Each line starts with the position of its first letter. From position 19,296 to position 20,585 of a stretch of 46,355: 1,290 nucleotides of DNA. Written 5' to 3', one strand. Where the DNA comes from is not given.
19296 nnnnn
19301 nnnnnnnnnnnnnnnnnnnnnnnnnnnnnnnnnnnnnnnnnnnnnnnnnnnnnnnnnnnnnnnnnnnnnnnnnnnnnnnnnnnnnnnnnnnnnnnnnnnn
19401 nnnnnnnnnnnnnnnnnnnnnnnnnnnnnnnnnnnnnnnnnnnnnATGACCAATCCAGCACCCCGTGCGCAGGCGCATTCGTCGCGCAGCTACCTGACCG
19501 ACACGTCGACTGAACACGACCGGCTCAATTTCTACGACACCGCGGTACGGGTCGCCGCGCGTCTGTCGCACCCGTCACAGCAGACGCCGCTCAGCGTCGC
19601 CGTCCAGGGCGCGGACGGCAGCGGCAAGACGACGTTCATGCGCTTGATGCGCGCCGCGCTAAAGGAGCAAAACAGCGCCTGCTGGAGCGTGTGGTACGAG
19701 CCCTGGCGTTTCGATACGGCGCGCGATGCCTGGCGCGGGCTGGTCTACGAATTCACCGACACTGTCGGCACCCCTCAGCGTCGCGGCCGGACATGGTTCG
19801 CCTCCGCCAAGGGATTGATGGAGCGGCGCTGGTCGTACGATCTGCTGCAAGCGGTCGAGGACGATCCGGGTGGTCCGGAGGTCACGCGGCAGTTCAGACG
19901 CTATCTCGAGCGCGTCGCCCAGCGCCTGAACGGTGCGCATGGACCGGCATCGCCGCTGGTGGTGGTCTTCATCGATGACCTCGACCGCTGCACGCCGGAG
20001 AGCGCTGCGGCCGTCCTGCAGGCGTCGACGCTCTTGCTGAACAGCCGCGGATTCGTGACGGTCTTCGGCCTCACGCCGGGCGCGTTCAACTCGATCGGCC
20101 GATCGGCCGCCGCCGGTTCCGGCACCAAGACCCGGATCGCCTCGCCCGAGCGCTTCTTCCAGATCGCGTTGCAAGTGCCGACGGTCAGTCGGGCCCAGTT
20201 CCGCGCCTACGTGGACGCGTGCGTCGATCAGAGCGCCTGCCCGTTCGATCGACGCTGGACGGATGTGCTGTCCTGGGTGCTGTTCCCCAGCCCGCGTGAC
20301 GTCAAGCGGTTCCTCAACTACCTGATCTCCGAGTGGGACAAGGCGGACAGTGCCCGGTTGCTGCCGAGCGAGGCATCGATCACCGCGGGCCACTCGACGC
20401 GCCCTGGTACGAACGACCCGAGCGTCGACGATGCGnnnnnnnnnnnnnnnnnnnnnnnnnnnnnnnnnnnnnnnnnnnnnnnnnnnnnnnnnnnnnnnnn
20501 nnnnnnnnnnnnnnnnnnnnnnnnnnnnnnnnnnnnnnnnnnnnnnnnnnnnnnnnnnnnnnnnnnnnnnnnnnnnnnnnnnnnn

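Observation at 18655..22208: Translationally coupled OmpA-like membrane protein and soluble KAP-NTPase-TIR fusion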

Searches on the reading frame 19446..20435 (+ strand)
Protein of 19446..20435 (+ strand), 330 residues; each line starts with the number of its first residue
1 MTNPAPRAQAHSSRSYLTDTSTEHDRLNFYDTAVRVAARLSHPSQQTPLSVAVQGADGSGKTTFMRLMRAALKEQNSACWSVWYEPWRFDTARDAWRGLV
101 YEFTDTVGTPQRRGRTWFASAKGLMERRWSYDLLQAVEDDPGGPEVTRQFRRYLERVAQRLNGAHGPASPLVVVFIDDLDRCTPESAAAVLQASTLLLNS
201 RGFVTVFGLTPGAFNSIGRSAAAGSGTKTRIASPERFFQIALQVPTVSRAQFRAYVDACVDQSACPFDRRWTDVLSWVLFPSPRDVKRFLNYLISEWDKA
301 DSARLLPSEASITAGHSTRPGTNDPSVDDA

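Call 86: find_related_loci(query=window:19446-20435:+, collection=viral_contigs, flank=5000)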
Query window:19446-20435:+ (330 aa) in viral_contigs; peptide patterns used: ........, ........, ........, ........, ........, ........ (x = any residue, [..] = any of these).
14 stretches matched a pattern; 11 encode a relative of the query (tblastn E <= 1e-3); 11 distinct loci.
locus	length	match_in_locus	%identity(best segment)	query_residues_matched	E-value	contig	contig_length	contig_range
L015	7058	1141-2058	21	26-297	1e-18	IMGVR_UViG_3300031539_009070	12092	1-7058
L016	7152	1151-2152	23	17-311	2e-13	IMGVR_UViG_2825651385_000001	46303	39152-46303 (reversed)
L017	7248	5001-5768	24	18-260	2e-13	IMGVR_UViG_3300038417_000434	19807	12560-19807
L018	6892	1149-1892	23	17-229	9e-12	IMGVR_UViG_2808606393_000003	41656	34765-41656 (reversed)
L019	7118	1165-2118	23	17-291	4e-11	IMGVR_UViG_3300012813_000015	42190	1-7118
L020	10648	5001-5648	22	51-247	8e-9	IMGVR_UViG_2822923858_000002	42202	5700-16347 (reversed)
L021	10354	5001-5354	27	118-247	1e-7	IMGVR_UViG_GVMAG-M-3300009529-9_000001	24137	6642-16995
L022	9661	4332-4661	27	173-278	6e-7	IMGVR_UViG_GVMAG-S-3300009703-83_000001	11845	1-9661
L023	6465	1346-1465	43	174-211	1e-4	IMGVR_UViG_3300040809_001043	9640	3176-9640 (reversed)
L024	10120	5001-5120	43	174-211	1e-4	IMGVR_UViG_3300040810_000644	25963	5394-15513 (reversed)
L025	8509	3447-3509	62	172-192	3e-4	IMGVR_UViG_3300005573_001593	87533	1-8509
